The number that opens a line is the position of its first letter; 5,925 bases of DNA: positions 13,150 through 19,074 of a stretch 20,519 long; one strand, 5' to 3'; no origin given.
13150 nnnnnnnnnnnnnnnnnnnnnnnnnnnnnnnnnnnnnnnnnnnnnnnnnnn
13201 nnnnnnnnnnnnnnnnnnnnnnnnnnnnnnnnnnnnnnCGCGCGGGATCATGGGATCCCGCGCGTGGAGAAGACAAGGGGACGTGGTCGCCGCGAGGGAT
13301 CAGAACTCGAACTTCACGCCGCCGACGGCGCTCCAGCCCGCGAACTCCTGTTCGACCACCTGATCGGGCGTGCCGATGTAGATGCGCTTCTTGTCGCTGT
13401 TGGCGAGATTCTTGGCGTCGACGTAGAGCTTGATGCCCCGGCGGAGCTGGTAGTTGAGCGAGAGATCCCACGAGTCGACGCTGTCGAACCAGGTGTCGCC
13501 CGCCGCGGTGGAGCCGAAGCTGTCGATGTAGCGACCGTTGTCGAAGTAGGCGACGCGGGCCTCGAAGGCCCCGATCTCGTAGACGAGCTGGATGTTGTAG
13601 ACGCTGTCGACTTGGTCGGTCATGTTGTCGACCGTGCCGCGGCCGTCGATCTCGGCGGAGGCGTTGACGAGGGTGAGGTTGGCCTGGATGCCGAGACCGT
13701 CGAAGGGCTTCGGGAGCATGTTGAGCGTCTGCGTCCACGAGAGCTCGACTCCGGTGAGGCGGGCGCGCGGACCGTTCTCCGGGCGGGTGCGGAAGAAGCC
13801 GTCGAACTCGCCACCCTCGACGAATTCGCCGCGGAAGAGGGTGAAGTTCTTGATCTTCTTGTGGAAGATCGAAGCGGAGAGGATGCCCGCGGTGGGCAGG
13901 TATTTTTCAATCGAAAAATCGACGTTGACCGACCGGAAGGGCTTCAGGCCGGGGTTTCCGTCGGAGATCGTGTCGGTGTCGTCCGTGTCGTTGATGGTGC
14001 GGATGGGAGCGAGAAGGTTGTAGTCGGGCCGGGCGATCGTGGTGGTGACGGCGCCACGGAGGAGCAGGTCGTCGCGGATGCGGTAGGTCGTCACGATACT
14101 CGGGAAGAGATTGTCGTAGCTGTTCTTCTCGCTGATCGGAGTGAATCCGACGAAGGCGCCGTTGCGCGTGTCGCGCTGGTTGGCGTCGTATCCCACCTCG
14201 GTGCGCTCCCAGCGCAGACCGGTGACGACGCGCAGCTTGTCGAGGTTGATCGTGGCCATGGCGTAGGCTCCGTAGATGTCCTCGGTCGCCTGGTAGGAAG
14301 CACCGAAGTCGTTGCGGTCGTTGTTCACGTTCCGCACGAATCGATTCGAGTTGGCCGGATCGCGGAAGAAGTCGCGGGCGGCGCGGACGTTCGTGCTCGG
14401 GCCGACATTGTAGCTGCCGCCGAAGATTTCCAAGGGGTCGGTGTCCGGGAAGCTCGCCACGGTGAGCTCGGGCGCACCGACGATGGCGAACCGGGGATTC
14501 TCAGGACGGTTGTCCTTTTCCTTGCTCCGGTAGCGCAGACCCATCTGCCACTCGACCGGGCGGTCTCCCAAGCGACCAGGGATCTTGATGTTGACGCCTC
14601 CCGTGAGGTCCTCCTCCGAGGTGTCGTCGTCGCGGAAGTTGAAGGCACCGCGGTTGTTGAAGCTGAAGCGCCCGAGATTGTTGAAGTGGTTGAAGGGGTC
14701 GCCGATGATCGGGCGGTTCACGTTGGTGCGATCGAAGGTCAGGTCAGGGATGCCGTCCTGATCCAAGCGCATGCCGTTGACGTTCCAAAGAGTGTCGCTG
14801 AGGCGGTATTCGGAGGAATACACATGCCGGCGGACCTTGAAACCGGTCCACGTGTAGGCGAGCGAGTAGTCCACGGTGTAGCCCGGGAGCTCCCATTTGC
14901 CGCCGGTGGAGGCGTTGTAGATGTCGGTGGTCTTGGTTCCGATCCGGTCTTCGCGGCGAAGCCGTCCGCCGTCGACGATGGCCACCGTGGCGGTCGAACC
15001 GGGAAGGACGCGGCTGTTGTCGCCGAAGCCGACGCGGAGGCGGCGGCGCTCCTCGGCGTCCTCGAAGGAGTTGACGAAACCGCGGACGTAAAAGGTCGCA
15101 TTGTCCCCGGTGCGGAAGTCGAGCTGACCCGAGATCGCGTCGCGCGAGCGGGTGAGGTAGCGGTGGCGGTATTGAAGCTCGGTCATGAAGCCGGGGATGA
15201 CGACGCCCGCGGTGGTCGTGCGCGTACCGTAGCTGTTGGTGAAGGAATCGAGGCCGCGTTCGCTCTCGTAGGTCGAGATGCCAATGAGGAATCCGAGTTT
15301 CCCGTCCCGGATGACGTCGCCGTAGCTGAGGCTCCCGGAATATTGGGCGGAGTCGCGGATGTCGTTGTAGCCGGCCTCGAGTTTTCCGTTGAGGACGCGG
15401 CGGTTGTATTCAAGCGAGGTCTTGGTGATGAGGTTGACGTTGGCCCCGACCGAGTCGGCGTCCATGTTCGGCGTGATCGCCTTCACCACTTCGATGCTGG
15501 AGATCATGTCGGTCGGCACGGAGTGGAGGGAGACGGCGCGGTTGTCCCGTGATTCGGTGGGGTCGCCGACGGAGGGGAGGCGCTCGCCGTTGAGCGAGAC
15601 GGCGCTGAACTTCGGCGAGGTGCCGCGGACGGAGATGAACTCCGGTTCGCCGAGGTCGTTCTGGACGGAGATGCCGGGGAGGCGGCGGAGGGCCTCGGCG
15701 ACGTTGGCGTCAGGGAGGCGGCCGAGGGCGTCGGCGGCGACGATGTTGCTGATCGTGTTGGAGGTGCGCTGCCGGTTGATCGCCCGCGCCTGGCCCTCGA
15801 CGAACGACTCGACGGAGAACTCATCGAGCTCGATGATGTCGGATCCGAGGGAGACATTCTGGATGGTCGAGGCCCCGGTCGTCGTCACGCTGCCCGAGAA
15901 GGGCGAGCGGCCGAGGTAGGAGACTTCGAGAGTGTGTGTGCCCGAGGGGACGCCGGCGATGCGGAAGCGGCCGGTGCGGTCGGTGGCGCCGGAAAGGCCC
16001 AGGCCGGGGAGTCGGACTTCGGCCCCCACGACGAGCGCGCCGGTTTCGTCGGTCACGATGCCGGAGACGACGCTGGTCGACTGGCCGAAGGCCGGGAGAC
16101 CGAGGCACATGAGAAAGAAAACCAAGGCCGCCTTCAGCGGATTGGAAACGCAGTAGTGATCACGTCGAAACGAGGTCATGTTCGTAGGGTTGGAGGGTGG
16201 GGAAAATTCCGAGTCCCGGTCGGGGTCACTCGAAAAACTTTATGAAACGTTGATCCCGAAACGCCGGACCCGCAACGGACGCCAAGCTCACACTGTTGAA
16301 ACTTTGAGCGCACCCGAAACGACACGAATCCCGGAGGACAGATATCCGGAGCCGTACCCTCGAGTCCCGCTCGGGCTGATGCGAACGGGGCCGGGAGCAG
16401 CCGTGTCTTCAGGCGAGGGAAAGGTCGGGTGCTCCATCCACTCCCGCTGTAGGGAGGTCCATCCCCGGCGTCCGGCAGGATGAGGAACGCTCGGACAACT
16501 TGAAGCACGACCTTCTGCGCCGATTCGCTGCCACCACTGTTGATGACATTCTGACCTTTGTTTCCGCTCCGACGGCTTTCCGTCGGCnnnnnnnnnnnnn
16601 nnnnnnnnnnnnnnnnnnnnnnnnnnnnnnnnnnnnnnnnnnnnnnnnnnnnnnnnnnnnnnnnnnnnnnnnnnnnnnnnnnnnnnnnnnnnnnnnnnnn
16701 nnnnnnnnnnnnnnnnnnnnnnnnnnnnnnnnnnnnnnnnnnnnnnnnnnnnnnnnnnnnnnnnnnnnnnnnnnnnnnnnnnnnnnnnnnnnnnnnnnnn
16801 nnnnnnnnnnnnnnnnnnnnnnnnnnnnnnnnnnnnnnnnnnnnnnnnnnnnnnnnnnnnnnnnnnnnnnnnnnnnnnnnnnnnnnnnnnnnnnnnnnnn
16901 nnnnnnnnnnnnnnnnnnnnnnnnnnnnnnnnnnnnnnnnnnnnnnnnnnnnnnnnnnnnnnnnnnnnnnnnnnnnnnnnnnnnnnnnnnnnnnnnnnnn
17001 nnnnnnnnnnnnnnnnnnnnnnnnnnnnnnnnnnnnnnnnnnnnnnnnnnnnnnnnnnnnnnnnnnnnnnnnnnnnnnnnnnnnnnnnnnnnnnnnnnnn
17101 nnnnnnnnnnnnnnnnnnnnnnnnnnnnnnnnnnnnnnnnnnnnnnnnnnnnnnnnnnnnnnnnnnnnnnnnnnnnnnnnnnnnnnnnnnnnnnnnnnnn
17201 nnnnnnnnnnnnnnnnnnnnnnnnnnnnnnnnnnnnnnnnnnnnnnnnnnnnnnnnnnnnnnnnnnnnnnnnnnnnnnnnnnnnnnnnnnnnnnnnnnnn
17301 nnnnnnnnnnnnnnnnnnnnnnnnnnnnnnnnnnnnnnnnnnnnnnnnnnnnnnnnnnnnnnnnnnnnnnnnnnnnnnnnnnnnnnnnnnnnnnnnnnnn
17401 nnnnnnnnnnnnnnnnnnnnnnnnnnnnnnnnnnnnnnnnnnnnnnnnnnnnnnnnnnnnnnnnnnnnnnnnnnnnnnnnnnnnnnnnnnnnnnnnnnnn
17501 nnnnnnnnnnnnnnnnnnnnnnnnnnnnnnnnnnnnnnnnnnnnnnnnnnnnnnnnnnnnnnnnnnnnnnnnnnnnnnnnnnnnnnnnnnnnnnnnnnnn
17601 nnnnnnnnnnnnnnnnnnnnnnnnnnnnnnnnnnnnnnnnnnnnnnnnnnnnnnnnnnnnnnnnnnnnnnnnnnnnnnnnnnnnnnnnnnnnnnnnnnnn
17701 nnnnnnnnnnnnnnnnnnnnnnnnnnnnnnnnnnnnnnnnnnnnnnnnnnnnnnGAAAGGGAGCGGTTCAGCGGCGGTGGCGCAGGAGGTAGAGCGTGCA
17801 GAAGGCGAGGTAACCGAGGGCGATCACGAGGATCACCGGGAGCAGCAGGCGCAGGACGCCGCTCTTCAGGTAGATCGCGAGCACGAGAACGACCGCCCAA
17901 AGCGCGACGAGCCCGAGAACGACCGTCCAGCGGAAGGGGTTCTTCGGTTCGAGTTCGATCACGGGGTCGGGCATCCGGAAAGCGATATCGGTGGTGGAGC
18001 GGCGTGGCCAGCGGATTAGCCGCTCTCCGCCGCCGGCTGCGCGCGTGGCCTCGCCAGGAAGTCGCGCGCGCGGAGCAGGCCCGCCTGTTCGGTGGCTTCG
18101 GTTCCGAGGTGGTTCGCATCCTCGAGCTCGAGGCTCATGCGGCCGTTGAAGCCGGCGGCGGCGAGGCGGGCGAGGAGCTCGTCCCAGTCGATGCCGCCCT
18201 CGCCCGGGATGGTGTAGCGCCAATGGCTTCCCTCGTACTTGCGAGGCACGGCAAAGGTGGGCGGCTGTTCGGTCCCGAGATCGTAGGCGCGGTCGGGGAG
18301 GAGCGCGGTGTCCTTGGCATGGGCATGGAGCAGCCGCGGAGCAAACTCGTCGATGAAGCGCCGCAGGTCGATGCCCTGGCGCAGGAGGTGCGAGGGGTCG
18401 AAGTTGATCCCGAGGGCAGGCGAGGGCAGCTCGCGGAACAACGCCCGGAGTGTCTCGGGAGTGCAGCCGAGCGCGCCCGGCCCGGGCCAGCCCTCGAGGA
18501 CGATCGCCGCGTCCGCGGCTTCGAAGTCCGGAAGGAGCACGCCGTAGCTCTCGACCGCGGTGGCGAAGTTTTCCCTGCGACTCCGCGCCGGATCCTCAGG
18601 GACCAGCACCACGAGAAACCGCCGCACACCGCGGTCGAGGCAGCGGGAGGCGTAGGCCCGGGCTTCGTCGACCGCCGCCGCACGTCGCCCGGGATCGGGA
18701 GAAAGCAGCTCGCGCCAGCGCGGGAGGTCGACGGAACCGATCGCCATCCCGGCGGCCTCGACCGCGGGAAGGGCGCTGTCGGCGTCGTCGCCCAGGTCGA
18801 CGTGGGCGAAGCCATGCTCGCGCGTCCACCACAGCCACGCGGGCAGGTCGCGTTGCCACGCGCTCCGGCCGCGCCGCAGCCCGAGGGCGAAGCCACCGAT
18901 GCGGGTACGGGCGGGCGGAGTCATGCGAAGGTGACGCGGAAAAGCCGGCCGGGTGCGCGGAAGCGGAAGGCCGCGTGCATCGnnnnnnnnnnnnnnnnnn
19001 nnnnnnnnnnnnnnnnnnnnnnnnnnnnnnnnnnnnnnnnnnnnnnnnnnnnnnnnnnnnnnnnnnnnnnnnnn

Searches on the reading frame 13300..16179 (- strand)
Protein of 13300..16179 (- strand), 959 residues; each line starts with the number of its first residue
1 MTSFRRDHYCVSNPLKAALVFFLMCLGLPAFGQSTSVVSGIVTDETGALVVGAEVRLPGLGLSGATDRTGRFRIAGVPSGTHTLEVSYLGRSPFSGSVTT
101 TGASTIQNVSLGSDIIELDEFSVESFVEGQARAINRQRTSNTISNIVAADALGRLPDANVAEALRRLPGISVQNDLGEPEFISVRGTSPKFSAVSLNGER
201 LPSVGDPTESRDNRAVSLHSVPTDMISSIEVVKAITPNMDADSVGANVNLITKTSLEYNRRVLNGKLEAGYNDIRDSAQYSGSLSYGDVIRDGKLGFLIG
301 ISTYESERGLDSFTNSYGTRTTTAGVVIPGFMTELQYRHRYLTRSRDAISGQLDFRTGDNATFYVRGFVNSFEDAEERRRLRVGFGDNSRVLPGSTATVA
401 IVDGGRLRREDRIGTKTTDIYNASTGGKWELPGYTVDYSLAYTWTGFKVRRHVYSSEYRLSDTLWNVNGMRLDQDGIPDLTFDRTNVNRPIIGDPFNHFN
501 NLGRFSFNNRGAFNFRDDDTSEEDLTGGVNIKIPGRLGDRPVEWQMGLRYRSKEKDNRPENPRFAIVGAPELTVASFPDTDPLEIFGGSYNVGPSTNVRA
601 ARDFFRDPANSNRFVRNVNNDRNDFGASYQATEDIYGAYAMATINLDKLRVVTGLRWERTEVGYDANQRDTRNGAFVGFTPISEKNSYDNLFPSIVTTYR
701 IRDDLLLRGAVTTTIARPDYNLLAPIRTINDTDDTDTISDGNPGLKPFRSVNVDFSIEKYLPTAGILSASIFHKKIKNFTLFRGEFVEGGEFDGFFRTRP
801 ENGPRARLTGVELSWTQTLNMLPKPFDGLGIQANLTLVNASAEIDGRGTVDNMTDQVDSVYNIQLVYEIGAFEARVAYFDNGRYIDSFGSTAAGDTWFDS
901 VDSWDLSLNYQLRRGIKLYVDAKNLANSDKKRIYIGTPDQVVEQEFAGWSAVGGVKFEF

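Call 8: search_protein_families(library=pfam, proteins=[window:13300-16179:-], max_evalue=0.001)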
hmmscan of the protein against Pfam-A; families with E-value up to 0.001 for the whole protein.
window:13300-16179:- (959 aa): 5 families
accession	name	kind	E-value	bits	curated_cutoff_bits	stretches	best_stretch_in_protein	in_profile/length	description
PF00593.30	TonB_dep_Rec_b-barrel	-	2.6e-34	120.3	27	1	479-925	16-436/436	TonB dependent receptor-like, beta-barrel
PF14905.12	OMP_b-brl_3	-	1.4e-25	90.7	27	1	610-942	89-390/408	Outer membrane protein beta-barrel family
PF07715.20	Plug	-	1.6e-13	51.5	23.9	1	139-242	4-102/107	TonB-dependent Receptor Plug Domain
PF13620.12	CarboxypepD_reg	-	1.8e-13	51.1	32.3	1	38-111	2-81/82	Carboxypeptidase regulatory-like domain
PF13715.12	CarbopepD_reg_2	-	2.8e-13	50.1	32.2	1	38-123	1-88/88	CarboxypepD_reg-like domain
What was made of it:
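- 13300..16179 (-): TonB-dependent receptor (CarboxypepD_reg plus Plug plus barrel; TonB-Xanth-Caul subfamily), upstream of the lyase on the same strand. Pfam (call 8).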

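Call 21: search_protein_families(library=ncbifam, proteins=[window:13300-16179:-], max_evalue=0.00001)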
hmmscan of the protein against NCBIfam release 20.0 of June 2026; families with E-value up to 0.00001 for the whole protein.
window:13300-16179:- (959 aa): 8 families
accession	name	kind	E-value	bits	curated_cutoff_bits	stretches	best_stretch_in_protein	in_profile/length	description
TIGR01782.1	TonB-Xanth-Caul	subfamily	7.6e-155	517.4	310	1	118-945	1-854/868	TonB-dependent receptor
TIGR04056.1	OMP_RagA_SusC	subfamily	2.3e-13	49.4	368.25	1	38-188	3-146/981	SusC/RagA family TonB-linked outer membrane protein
NF010038.0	PRK13513.1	equivalog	8.1e-10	37.9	942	1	146-326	58-235/659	ligand-gated channel protein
NF007478.2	PRK10064.1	equivalog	8.3e-10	37.5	745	1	127-297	35-201/663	catecholate siderophore receptor CirA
NF050067.1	TonBEntbctnRecCfrA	equivalog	3.3e-07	29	1200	0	108-355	16-261/698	TonB-dependent ferric enterobactin receptor CfrA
NF007926.1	PRK10641.1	equivalog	6.5e-07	28.3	836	1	144-337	48-225/617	TonB-dependent vitamin B12 receptor BtuB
NF010010.0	PRK13483.1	equivalog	1.1e-06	26.9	927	0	148-278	58-186/660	ligand-gated channel protein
TIGR01783.1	TonB-siderophor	subfamily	3.9e-06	25.8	223.5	0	154-233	16-88/649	TonB-dependent siderophore receptor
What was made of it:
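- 13300..16179 (-): TIGR01782 517 bits (call 21).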

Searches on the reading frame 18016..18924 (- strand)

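Call 8: search_protein_families(library=pfam, proteins=[window:18016-18924:-], max_evalue=0.001)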
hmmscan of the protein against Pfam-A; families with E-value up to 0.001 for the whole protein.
window:18016-18924:- (302 aa): 1 family
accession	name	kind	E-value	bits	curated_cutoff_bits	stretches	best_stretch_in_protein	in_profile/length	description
PF01261.30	AP_endonuc_2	-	9.6e-27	94.7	31.1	1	42-285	23-247/249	Xylose isomerase-like TIM barrel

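Call 21: search_protein_families(library=ncbifam, proteins=[window:18016-18924:-], max_evalue=0.00001)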
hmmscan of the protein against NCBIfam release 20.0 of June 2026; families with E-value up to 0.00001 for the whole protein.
window:18016-18924:- (302 aa): 1 family
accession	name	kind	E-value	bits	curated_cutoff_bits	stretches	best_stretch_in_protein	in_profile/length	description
TIGR04379.1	myo_inos_iolE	equivalog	2.1e-08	34.1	290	1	168-268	173-267/290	myo-inosose-2 dehydratase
